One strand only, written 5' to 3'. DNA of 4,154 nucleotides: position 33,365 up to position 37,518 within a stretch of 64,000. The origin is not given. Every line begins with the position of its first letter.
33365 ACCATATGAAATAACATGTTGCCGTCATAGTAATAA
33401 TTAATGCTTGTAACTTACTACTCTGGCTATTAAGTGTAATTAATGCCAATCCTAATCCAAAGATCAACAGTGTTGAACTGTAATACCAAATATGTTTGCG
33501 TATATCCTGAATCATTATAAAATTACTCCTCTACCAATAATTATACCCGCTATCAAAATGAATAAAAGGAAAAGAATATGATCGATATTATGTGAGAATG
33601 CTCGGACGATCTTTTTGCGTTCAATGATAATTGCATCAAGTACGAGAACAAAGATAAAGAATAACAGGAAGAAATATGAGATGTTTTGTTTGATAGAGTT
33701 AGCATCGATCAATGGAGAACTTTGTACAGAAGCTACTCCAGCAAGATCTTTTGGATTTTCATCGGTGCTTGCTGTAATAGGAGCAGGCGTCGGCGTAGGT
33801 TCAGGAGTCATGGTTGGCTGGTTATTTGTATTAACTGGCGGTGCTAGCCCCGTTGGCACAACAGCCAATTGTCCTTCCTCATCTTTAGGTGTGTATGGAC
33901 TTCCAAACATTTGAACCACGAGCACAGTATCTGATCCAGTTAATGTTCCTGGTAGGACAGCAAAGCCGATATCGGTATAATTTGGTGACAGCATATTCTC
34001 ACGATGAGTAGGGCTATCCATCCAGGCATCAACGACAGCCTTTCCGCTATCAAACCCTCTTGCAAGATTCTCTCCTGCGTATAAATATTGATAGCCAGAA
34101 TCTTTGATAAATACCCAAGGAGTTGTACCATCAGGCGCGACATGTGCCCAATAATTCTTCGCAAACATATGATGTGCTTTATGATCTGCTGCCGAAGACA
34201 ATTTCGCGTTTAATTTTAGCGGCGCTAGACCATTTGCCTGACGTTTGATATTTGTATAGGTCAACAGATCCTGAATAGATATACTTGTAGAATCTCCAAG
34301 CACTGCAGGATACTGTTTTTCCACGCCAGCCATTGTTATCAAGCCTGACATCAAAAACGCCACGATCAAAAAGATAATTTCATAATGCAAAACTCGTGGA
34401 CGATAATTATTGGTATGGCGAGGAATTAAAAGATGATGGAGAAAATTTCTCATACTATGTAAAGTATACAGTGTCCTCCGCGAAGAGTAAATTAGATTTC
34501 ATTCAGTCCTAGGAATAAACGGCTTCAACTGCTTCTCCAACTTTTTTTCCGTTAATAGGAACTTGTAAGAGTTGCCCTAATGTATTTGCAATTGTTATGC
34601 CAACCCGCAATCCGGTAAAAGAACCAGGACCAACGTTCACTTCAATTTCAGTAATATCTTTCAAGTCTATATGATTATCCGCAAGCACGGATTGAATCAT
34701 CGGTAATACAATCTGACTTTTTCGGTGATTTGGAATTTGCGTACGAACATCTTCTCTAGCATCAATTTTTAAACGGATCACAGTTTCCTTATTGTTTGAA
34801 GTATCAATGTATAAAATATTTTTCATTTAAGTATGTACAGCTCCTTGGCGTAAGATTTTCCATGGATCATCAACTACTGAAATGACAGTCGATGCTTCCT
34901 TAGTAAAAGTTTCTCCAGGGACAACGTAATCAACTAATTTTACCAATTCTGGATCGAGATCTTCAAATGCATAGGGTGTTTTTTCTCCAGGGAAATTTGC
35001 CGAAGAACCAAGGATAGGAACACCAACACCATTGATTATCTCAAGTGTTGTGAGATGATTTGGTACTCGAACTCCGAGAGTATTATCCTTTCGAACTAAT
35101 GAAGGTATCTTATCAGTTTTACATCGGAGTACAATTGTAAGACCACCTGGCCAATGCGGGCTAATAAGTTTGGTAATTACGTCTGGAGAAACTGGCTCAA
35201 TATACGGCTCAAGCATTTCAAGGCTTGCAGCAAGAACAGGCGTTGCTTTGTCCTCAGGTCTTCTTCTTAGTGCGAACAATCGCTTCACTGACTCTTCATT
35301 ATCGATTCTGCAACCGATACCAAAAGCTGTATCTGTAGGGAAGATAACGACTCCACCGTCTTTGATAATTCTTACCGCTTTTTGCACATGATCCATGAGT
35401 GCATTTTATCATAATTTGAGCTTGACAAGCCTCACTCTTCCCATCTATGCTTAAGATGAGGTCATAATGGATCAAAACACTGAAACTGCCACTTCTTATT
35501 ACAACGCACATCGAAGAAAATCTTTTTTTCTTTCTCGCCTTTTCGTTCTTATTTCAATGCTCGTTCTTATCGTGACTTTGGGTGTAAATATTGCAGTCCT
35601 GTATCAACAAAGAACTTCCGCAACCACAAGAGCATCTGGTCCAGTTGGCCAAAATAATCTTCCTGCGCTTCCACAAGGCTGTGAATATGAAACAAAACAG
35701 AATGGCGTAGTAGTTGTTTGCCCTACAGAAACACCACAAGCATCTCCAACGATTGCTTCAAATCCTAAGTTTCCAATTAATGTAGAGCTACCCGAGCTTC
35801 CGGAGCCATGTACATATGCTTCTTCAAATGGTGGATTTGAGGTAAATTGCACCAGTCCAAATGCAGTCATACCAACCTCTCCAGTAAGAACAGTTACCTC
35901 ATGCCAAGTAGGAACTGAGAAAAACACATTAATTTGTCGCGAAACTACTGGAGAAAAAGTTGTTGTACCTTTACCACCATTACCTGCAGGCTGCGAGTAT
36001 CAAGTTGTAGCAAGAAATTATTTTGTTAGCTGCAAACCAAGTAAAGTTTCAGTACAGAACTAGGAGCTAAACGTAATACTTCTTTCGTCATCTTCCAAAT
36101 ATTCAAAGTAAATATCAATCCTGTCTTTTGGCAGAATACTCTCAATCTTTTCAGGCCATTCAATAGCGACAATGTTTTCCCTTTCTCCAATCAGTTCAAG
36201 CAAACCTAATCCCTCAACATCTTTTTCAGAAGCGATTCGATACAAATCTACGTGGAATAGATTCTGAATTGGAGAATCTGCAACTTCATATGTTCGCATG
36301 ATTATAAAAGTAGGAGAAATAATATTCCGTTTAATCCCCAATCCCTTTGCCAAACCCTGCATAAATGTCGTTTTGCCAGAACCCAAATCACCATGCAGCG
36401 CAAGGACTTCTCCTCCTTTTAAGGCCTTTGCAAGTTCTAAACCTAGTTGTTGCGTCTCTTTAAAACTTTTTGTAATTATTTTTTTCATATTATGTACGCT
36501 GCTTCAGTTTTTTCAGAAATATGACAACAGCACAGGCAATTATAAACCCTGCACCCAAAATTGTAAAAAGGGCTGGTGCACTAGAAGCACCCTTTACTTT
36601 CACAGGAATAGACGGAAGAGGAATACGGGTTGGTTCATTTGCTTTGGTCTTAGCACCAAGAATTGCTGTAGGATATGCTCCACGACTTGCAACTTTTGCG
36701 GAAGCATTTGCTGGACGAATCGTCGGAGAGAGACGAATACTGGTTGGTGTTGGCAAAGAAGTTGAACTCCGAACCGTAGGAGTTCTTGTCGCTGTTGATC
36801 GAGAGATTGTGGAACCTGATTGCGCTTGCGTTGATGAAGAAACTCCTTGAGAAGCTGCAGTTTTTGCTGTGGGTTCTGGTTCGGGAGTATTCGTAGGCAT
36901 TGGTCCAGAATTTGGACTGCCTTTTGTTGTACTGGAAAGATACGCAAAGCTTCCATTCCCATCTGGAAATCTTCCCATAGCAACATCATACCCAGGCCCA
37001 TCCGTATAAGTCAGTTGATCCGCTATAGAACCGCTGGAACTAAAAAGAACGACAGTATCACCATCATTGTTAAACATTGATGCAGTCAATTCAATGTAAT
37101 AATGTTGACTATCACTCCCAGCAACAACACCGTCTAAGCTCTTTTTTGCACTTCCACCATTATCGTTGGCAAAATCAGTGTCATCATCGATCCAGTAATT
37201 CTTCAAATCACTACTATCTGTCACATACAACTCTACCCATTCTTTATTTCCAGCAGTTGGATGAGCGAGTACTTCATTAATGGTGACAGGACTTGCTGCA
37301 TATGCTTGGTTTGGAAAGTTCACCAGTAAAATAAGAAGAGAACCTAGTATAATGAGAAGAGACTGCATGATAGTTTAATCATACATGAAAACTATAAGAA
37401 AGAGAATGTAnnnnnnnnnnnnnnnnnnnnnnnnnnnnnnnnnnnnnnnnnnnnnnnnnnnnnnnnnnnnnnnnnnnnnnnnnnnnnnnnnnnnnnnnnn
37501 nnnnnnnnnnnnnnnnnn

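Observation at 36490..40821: ftsE-ftsX operon followed by a coiled-coil + papain-like (C39-like) peptidase and a lamin-tail-domain protein: a variant FtsEX-hydrolase module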

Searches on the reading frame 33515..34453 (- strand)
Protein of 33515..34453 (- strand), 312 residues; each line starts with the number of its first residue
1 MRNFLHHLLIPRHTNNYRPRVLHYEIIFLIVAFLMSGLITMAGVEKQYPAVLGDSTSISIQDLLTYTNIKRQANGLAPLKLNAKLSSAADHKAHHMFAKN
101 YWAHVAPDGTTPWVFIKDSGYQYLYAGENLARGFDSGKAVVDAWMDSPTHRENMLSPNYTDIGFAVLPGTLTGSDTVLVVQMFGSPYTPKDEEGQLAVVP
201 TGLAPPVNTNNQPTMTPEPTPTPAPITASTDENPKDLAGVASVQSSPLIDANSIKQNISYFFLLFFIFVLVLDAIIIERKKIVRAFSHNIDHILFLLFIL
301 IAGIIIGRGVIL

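Call 3: search_protein_families(library=pfam, proteins=[window:33515-34453:-], max_evalue=0.1)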
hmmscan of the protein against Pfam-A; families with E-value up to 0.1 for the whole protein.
window:33515-34453:- (312 aa): 1 family
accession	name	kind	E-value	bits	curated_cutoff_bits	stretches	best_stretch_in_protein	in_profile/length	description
PF00188.32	CAP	-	1.7e-20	74.5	21.1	1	65-181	2-115/117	Cysteine-rich secretory protein family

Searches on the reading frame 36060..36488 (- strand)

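Call 3: search_protein_families(library=pfam, proteins=[window:36060-36488:-], max_evalue=0.1)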
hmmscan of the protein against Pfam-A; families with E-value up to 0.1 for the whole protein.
window:36060-36488:- (142 aa): 10 families
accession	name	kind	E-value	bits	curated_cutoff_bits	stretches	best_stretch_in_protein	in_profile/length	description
PF02367.23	TsaE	-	2.1e-38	131.6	26.6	1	7-137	2-127/128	Threonylcarbamoyl adenosine biosynthesis protein TsaE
PF05729.18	NACHT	-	0.0046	17.2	26.7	1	28-50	2-24/167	NACHT domain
PF00005.33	ABC_tran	-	0.012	16.7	25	1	23-48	8-33/137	ABC transporter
PF13476.12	AAA_23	-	0.016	16.3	27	1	18-135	16-116/201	AAA domain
PF13191.12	AAA_16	-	0.025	15.5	32.6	1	11-53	8-51/167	AAA ATPase domain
PF24883.2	NPHP3_N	-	0.04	14.5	24.8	1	26-87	22-81/164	Nephrocystin 3, N-terminal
PF00004.35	AAA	-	0.052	14.4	21.2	1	30-92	2-47/131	ATPase family associated with various cellular activities (AAA)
PF13401.12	AAA_22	-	0.055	14.2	27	1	25-62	4-37/130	AAA domain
PF25201.1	nSTAND6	-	0.07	13.6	27.7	1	18-53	10-45/148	Novel STAND NTPase 6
PF13604.12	AAA_30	-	0.076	13.2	27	1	22-49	13-41/191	AAA domain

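Call 4: search_protein_families(library=ncbifam, proteins=[window:36060-36488:-], max_evalue=0.1)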
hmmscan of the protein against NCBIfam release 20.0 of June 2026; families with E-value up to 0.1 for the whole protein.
window:36060-36488:- (142 aa): 29 families (the best 25 are shown)
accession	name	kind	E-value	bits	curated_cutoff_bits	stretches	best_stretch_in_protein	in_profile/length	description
TIGR00150.1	T6A_YjeE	equivalog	5.8e-37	126.5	60.1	1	8-141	4-132/135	tRNA (adenosine(37)-N6)-threonylcarbamoyltransferase complex ATPase subunit type 1 TsaE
NF007931.0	PRK10646.1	equivalog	1.6e-24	86.6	246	1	10-133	12-131/153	tRNA (adenosine(37)-N6)-threonylcarbamoyltransferase complex ATPase subunit type 1 TsaE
TIGR02323.1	CP_lyasePhnK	equivalog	0.0026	17.3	302.85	1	13-51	15-52/239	phosphonate C-P lyase system protein PhnK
NF008105.0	PRK10851.1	equivalog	0.003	16.3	502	1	5-47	8-49/362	sulfate/thiosulfate ABC transporter ATP-binding protein CysA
NF008428.0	PRK11264.1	equivalog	0.004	16.4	406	1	5-46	9-49/250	L-cystine ABC transporter ATP-binding protein TcyN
TIGR00955.1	3a01204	subfamily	0.0057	15.3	736.35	1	13-48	38-73/617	pigment precursor permease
TIGR02633.1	xylG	equivalog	0.0079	14.7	723.65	1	3-46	5-47/500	D-xylose ABC transporter ATP-binding protein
NF010069.0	PRK13549.1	equivalog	0.0084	14.6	699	1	3-46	9-51/513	xylose ABC transporter ATP-binding protein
NF010068.0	PRK13548.1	equivalog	0.012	14.8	261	1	22-52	27-57/261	heme ABC transporter ATP-binding protein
TIGR03608.1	L_ocin_972_ABC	subfamily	0.016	14.7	254.85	1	5-47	4-45/206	putative bacteriocin export ABC transporter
TIGR02324.1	CP_lyasePhnL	equivalog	0.017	14.6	256.3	1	21-46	29-54/224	phosphonate C-P lyase system protein PhnL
NF010170.0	PRK13651.1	equivalog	0.017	14.1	432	1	20-47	27-54/308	cobalt transporter ATP-binding subunit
NF040873.1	AztA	equivalog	0.022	14.3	220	1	19-47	11-39/191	zinc ABC transporter ATP-binding protein AztA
NF005655.0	PRK07429.1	subfamily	0.023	13.8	236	1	28-52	10-34/326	phosphoribulokinase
TIGR02142.1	modC_ABC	equivalog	0.026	13.8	285.05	1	12-47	9-44/353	molybdenum ABC transporter ATP-binding protein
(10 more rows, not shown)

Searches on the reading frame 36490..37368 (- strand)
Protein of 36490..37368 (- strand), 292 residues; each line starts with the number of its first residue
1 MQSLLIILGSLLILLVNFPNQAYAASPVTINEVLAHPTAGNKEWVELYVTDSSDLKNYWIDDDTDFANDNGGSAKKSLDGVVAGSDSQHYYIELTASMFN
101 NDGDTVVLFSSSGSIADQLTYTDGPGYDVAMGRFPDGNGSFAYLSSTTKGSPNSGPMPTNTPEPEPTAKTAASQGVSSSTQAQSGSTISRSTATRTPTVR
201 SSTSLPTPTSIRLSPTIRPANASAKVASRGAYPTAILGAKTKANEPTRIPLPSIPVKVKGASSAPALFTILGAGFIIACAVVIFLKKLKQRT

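Call 3: search_protein_families(library=pfam, proteins=[window:36490-37368:-], max_evalue=0.1)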
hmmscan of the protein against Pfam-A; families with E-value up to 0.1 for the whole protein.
window:36490-37368:- (292 aa): 1 family
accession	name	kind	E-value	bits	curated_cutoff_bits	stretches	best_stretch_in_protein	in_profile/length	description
PF00932.25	LTD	-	6.8e-10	39.7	34.3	1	22-122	2-108/109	Lamin Tail Domain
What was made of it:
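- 36490..37368 (-): Surface protein: signal peptide, Lamin Tail Domain (residues 22-122), Pro/Thr/Ser stalk, and a C-terminal transmembrane anchor carrying an ACAVV motif and a basic tail. PF00932 scores 39.7 (cut-off 34.3) (call 3).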

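Call 4: search_protein_families(library=ncbifam, proteins=[window:36490-37368:-], max_evalue=0.1)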
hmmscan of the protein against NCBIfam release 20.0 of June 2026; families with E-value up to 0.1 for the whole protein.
window:36490-37368:- (292 aa): 0 families

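Call 26: search_protein_families(library=phrogs, proteins=[window:36490-37368:-], max_evalue=0.01)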
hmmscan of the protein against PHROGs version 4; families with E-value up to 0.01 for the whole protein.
window:36490-37368:- (292 aa): 0 families
